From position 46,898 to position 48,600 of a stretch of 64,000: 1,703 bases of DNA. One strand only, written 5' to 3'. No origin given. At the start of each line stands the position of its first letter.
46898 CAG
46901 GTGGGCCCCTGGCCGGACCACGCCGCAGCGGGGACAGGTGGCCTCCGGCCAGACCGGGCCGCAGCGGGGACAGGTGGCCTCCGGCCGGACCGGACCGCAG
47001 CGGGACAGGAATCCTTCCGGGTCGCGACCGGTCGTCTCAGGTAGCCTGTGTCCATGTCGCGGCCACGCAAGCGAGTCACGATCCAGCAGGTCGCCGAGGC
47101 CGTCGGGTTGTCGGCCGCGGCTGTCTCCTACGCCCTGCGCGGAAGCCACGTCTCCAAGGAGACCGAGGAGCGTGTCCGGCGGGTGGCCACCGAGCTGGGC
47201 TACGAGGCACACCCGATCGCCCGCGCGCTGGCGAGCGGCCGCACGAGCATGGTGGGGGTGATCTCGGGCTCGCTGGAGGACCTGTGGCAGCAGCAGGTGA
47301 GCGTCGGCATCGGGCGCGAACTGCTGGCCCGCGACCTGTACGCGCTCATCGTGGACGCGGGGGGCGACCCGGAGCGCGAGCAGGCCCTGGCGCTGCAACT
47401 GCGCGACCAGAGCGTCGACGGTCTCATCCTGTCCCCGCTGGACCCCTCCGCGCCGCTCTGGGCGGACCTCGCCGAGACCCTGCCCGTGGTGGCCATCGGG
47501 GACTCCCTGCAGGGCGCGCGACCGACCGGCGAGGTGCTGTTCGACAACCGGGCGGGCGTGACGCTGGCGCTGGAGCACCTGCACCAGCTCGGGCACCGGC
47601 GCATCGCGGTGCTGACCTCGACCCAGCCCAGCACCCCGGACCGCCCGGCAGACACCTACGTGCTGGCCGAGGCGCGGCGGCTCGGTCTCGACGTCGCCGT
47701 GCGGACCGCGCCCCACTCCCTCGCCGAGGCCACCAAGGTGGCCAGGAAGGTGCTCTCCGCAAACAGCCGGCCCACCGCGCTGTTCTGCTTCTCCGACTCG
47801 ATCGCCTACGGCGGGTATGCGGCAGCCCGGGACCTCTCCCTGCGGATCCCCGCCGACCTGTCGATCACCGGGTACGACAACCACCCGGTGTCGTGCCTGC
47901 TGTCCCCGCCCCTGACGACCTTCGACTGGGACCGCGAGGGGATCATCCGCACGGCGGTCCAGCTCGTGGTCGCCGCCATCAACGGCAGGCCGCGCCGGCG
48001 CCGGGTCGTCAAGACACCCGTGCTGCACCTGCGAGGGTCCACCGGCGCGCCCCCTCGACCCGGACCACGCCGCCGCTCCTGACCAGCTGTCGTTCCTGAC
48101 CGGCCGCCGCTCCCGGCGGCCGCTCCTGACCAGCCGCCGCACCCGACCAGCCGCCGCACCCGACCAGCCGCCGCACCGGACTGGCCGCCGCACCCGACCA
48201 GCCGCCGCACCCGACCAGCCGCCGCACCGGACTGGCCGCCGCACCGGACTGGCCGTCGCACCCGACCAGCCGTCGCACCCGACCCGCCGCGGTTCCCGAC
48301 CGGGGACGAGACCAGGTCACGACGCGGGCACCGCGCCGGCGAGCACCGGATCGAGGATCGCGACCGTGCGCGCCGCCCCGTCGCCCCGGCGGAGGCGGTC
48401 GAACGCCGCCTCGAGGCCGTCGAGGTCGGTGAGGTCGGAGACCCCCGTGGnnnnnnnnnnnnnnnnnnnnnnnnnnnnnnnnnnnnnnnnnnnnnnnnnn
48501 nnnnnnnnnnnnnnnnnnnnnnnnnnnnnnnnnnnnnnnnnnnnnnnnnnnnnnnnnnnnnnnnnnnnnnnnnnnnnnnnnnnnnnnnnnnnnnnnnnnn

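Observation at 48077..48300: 17-bp x12 tandem repeat array filling a convergent intergenic region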

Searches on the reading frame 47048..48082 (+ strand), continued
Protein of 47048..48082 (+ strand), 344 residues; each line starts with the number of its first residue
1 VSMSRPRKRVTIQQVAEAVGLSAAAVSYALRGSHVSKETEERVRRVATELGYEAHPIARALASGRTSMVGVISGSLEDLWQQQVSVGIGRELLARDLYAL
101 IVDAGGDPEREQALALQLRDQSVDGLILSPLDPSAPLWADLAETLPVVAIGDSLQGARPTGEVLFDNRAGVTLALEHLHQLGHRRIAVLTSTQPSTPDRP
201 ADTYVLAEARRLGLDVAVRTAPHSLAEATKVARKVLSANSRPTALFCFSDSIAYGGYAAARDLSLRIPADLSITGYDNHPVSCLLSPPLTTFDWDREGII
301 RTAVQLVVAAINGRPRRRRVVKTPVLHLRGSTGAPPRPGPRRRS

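Call 53: find_encoding_contigs(protein=P0123, flank=10000, max_places=3)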
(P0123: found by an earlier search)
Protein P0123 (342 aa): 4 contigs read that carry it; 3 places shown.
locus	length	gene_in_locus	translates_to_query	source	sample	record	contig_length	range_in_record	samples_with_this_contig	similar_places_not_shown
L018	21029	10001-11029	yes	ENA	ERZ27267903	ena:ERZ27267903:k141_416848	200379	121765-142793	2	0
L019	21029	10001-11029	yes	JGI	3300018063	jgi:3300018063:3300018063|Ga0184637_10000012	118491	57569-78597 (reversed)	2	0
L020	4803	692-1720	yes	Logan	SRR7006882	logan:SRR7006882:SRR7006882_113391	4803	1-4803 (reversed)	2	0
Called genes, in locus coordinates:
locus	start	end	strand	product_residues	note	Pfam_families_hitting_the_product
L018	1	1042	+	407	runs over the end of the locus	PF20706:GT4-conflict, PF13439:Glyco_transf_4, PF13579:Glyco_trans_4_4, PF00534:Glycos_transf_1, PF13692:Glyco_trans_1_4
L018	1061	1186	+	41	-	PF00196:GerE (weak)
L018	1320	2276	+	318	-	PF00005:ABC_tran, PF13304:AAA_21 (weak)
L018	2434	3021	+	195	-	PF01061:ABC2_membrane, PF12698:ABC2_membrane_3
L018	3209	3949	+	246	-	PF03176:MMPL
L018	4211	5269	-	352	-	PF21959:DUF6923 (faint)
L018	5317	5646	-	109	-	PF04993:TfoX_N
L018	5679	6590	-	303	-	PF00296:Bac_luciferase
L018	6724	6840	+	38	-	-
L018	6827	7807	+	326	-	PF08450:SGL, PF01436:NHL (faint)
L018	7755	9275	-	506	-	PF00221:Lyase_aromatic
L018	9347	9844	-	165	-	PF05995:CDO_I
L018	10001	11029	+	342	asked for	PF00356:LacI, PF00532:Peripla_BP_1, PF13407:Peripla_BP_4, PF13377:Peripla_BP_3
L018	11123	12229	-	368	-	PF02746:MR_MLE_N (weak), PF13378:MR_MLE_C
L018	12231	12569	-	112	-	PF08714:Fae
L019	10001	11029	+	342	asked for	PF00356:LacI, PF00532:Peripla_BP_1, PF13407:Peripla_BP_4, PF13377:Peripla_BP_3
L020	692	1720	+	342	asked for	PF00356:LacI, PF00532:Peripla_BP_1, PF13407:Peripla_BP_4, PF13377:Peripla_BP_3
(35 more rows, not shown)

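Call 54: find_encoding_contigs(protein=P0121, flank=10000, max_places=3)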
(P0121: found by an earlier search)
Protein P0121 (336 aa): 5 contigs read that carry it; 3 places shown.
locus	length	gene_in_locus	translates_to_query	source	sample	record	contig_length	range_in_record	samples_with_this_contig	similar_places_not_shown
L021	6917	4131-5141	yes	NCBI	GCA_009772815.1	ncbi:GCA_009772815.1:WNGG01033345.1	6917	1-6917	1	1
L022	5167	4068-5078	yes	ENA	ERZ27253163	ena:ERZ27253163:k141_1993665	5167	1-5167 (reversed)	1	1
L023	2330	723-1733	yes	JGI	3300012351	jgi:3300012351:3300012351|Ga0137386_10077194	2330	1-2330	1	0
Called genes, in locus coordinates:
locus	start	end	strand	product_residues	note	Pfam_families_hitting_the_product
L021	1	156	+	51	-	?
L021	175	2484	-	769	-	PF00491:Arginase, PF00221:Lyase_aromatic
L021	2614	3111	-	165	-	PF05995:CDO_I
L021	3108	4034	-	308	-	-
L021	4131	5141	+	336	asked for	PF00356:LacI, PF00532:Peripla_BP_1, PF13407:Peripla_BP_4 (weak), PF13377:Peripla_BP_3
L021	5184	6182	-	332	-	PF08240:ADH_N, PF00107:ADH_zinc_N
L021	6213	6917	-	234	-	PF13378:MR_MLE_C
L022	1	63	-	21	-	?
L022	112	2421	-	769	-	PF00491:Arginase, PF00221:Lyase_aromatic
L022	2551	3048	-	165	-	PF05995:CDO_I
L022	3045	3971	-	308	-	-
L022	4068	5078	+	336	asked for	PF00356:LacI, PF00532:Peripla_BP_1, PF13407:Peripla_BP_4 (weak), PF13377:Peripla_BP_3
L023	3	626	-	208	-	?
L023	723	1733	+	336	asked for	PF00356:LacI, PF00532:Peripla_BP_1, PF13407:Peripla_BP_4 (weak), PF13377:Peripla_BP_3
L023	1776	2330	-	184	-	?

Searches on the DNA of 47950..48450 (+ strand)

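Call 38: search_dna_similar(query=window:48058-48301:+, collection=plasmids, mode=distant, max_rows=20)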
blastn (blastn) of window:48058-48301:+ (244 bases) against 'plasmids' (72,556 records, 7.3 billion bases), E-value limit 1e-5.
Records with a match: 1; places in all: 2; records where one place covers at least 80% of the query: 0.
Best place of each record, by identity: 60-80% 1.
By first word of the organism name: Kitasatospora 1.
By predicted mobility (MOB-suite, as given by PLSDB): non-mobilizable 1.
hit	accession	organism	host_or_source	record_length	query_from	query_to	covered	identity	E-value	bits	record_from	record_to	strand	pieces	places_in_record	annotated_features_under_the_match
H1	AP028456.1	Kitasatospora purpeofusca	whole organism,soil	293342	54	244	78%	71.5%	1e-9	70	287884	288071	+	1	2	hypothetical protein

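Call 47: get_annotated_region(hit=H1, flank=1500)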
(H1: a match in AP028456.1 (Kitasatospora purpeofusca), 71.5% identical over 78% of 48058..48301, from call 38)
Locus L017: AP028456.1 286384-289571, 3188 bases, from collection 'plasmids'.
description: Kitasatospora purpeofusca HV058 plasmid pKP058 DNA, complete sequence
organism: Kitasatospora purpeofusca (NCBI taxid 67352)
taxonomy: Bacteria; Actinomycetota; Actinomycetes; Kitasatosporales; Streptomycetaceae; Kitasatospora; Kitasatospora purpeofusca
host: -; source: whole organism,soil; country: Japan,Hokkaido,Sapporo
typing (MOB-suite, as given by PLSDB): non-mobilizable
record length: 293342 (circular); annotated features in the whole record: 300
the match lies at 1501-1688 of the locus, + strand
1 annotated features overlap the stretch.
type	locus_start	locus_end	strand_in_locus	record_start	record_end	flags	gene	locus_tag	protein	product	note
CDS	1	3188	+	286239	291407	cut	-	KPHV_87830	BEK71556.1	hypothetical protein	-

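Call 62: search_rna_families(source=window, start=47950, end=48450, threshold=evalue, max_evalue=1)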
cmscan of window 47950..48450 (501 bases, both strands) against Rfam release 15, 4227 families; matches with E-value up to 1: 1.
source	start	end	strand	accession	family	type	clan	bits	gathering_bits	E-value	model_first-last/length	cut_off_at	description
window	48394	48410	-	RF01497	ALIL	Cis-reg;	-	13.8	50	0.31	16-32/117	no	ALIL pseudoknot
